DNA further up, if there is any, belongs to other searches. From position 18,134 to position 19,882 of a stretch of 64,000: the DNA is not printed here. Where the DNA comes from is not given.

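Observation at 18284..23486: Two ~90% identical GH5 cellulase lipoprotein genes bracket a DUF1700/DUF4097 membrane protein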

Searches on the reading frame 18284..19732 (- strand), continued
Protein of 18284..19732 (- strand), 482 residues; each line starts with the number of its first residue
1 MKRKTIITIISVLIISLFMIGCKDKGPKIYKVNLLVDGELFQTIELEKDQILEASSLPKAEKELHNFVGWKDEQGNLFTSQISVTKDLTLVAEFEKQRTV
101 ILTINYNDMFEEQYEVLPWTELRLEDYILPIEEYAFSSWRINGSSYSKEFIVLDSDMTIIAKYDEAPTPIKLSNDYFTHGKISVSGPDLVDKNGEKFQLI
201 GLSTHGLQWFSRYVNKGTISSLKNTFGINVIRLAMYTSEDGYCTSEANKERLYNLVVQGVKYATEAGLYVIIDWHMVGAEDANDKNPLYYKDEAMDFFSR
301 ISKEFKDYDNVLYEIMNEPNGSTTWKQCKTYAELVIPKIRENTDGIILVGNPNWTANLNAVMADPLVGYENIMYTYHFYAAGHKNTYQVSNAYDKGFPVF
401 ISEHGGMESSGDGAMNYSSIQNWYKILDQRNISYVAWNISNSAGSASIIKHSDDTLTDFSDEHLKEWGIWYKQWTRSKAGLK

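Call 14: find_encoding_contigs(protein=P0011, flank=10000, max_places=4)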
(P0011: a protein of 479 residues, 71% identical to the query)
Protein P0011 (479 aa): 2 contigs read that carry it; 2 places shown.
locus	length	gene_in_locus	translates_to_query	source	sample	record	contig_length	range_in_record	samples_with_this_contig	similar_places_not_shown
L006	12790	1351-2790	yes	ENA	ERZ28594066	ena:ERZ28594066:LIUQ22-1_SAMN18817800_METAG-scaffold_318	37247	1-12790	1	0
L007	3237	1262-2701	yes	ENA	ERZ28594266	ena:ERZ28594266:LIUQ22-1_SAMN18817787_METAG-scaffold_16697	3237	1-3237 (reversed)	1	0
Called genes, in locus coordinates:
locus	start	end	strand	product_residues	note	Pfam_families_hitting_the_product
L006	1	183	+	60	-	?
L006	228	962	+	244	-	PF02308:MgtC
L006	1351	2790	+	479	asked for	PF00150:Cellulase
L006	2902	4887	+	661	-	PF22564:HAAS, PF13349:DUF4097 (weak)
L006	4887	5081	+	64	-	-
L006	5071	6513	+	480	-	PF00150:Cellulase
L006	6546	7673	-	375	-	PF00206:Lyase_1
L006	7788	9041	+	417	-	PF00275:EPSP_synthase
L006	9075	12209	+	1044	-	-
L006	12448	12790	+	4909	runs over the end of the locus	-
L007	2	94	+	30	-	?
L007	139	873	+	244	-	PF02308:MgtC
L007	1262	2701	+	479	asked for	PF00150:Cellulase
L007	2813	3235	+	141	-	?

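Call 22: find_related_loci(query=window:18284-19732:-, collection=genome_contigs, flank=10000)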
Query window:18284-19732:- (482 aa) in genome_contigs; peptide patterns used: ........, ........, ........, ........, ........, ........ (x = any residue, [..] = any of these).
37 stretches matched a pattern; 14 encode a relative of the query (tblastn E <= 1e-3); 14 distinct loci.
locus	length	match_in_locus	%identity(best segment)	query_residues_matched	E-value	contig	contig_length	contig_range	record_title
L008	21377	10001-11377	53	1-481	3e-156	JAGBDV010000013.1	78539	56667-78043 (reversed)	MAG: Bacilli bacterium isolate RGIG9028 Water_deer_Rectum-4__c105171, whole genome shotgun sequence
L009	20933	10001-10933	64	172-481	2e-129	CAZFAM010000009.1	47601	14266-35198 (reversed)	MAG TPA_asm: uncultured Bacteroidales bacterium isolate SRP225648_co1_57 genome assembly, contig: NODE_1314_length_47601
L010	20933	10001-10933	63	172-481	1e-128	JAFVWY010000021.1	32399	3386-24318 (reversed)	MAG: Bacilli bacterium isolate RGIG5470 Sheep_Colon-5__c718401, whole genome shotgun sequence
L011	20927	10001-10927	64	172-479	1e-130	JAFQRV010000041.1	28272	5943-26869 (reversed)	MAG: Bacilli bacterium isolate RGIG2093 Goat_Colon-3__c577350, whole genome shotgun sequence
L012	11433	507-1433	59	173-480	5e-120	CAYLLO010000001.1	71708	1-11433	MAG TPA_asm: uncultured Staphylococcaceae bacterium isolate SRP225648_co1_545 genome assembly, contig: NODE_543_length_7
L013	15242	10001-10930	58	173-481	1e-119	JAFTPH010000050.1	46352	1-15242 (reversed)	MAG: Bacilli bacterium isolate RGIG4026 Roe_deer_Cecum-5__c422448, whole genome shotgun sequence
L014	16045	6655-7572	47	164-478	1e-91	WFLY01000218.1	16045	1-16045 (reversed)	MAG: Bacillota bacterium isolate MAG234 MERGED_174228, whole genome shotgun sequence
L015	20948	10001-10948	45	145-474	6e-89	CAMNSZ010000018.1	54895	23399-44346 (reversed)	MAG: uncultured Lachnospiraceae bacterium isolate SRR19792994_bin.95_metawrap_v1.3_MAG genome assembly, contig: ERZ12290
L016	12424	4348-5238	45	179-478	3e-82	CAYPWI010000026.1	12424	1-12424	MAG TPA_asm: uncultured Ruminococcus sp. isolate SRP287540_co1_65 genome assembly, contig: NODE_5573_length_12424_cov_6.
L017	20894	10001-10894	45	165-470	6e-81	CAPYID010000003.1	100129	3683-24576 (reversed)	MAG TPA_asm: uncultured Clostridia bacterium isolate MGBC105370 genome assembly, contig: MGBC105370.3, whole genome shot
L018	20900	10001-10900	43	172-474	3e-80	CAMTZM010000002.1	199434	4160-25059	MAG TPA_asm: uncultured Eubacteriaceae bacterium isolate SRR14038233_bin.51_metawrap_v1.3_MAG genome assembly, contig: N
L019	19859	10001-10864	39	179-472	1e-59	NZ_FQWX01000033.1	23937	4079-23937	Asaccharospora irregularis DSM 2635, whole genome shotgun sequence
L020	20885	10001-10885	34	174-481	4e-50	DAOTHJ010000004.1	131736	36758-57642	MAG TPA_asm: Oscillospiraceae bacterium isolate AMR_MDS_3054 NODE_71_length_131736_cov_8.617424, whole genome shotgun se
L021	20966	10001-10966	33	140-464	2e-51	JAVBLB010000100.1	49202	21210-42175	MAG: Candidatus Adiutrix sp. isolate EPI_MAG_00012 c_000010904051, whole genome shotgun sequence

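Call 25: search_protein_families(library=pfam, proteins=[L008:5912-7435:+, L008:7444-7809:+, L008:7802-8143:+, L008:8226-10004:+, L008:10016-11386:+, L008:11547-11888:+, L008:12013-12750:+, L008:12747-14048:+, L008:4315-5310:+, L008:3029-4315:+], max_evalue=0.01)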
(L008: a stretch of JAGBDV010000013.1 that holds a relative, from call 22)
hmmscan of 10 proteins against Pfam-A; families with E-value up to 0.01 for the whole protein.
L008:5912-7435:+ (507 aa): 1 family
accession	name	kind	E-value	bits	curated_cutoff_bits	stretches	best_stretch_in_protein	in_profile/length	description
PF07556.16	DUF1538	-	6.7e-121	401.8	22.6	2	270-478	2-210/211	Protein of unknown function (DUF1538)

L008:7444-7809:+ (121 aa): 0 families

L008:7802-8143:+ (113 aa): 1 family
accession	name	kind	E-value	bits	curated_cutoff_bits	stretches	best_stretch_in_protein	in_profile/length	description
PF00543.27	P-II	-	9.2e-10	39.2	25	1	9-105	2-99/102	Nitrogen regulatory protein P-II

L008:8226-10004:+ (592 aa): 1 family
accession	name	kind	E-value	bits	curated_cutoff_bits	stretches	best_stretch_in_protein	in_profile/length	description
PF01841.26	Transglut_core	-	7.9e-14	52.3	23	1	352-463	3-107/108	Transglutaminase-like superfamily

L008:10016-11386:+ (456 aa): 2 families
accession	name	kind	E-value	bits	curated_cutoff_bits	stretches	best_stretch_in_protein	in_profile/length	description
PF00150.24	Cellulase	-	2.7e-50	171.8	23.5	1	162-415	1-271/272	Cellulase (glycosyl hydrolase family 5)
PF03032.20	FSAP_sig_propep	-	0.00083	19.8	27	1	1-27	3-29/46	Frog skin active peptide family signal and propeptide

L008:11547-11888:+ (113 aa): 1 family
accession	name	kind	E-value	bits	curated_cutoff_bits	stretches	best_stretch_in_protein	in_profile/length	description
PF21461.3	HL_N-beta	-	0.00014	22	27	1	60-102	12-53/57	Hyaluronate lyase, N-terminal beta-sheet domain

L008:12013-12750:+ (245 aa): 3 families
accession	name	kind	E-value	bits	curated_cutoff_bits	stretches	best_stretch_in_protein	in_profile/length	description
PF04452.19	Methyltrans_RNA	-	9.8e-47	159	23.9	1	72-237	2-164/165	RNA methyltransferase domain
PF20260.4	PUA_4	-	5.9e-10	39.5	23.9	1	18-63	1-47/48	RNA methyltransferase PUA domain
PF00588.24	SpoU_methylase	-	0.0063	17.1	29.7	1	128-213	41-120/142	SpoU rRNA Methylase family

L008:12747-14048:+ (433 aa): 2 families
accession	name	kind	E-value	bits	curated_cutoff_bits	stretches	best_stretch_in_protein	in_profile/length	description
PF04055.27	Radical_SAM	-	4.5e-24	85.9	29.5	1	145-317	1-166/166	Radical SAM superfamily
PF00919.26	UPF0004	-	1.3e-22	80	27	1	5-95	3-97/98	Uncharacterized protein family UPF0004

L008:4315-5310:+ (331 aa): 2 families
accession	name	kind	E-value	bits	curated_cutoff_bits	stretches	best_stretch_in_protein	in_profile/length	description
PF01869.26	BcrAD_BadFG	-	8e-22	78.5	31.5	1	6-303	1-271/271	BadF/BadG/BcrA/BcrD ATPase family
PF00480.26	ROK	-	0.00014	21.9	22.9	1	208-301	194-289/294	ROK family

L008:3029-4315:+ (428 aa): 2 families
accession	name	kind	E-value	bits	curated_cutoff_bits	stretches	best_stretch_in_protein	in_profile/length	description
PF02056.22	Glyco_hydro_4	-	8e-58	195.4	23.2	1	2-180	1-181/183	Family 4 glycosyl hydrolase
PF11975.13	Glyco_hydro_4C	-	2.6e-50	171.8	24.1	1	189-398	1-210/211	Family 4 glycosyl hydrolase C-terminal domain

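Call 34: search_protein_families(library=pfam, alignment_id=A2, max_evalue=0.01)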
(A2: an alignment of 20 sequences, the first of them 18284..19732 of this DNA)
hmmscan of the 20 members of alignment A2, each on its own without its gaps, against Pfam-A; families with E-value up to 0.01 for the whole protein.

A. member 1, window:18284-19732:- (482 aa): 2 families
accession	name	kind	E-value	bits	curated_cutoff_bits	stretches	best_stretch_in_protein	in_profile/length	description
PF00150.24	Cellulase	-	3.2e-53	181.4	23.5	1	190-441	1-270/272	Cellulase (glycosyl hydrolase family 5)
PF09479.16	Flg_new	-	0.0011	19.5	27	0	54-92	22-64/65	Listeria-Bacteroides repeat domain (List_Bact_rpt)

B. families by the number of members that match (of 20 scanned): 5 families
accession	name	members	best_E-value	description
PF00150.24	Cellulase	20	2.1e-54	Cellulase (glycosyl hydrolase family 5)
PF09479.16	Flg_new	15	6.3e-07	Listeria-Bacteroides repeat domain (List_Bact_rpt)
PF18998.6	Flg_new_2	6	0.0012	Divergent InlB B-repeat domain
PF01261.30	AP_endonuc_2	1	0.00052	Xylose isomerase-like TIM barrel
PF03032.20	FSAP_sig_propep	1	0.00083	Frog skin active peptide family signal and propeptide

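Call 42: predict_structure(alignment_id=A3)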
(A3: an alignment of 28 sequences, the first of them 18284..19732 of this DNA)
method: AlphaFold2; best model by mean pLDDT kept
length: 482 residues; sequences in the alignment: 28
mean_pLDDT: 90.6   pTM: 0.79
mean pLDDT of the five models: 90.6, 88.8, 88.5, 86.2, 86.0
residues with pLDDT >= 90: 319; 70-90: 147; 50-70: 14; < 50: 2
segments of 3 or more residues with pLDDT < 50: none
pLDDT, mean of each block of 10 residues (from residue 1): 74 74 66 93 90 90 90 91 91 94 93 93 86 87 85 94 91 94 97 96 90 91 97 92 91 96 97 80 84 97 98 88 89 98 96 83 94 94 92 96 91 92 97 92 89 88 95 95 86
secondary structure, 60 per line:
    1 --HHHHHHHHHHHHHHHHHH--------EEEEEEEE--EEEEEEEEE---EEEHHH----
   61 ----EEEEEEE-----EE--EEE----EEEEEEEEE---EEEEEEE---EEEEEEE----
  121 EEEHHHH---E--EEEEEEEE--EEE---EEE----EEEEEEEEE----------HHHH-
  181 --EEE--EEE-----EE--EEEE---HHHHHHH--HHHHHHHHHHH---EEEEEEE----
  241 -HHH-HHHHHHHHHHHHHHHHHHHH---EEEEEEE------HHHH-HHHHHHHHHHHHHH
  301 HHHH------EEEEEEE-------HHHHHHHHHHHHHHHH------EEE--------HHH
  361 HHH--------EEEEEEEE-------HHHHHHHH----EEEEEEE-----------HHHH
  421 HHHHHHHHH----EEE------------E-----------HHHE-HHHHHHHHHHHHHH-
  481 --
elements in order: H3-20 E29-36 E39-47 E51-53 E65-71 E81-83 E88-96 E100-106 E110-116 E121-123 H124-127 E134-141 E144-146 E150-152 E157-165 H176-179 E183-185 E188-190 E200-203 H207-213 H216-226 E230-236 H246-265 E269-275 H282-285 H287-304 E311-317 H325-340 E347-349 H358-363 E372-379 H387-394 E399-405 H417-429 E434-436 H466-479
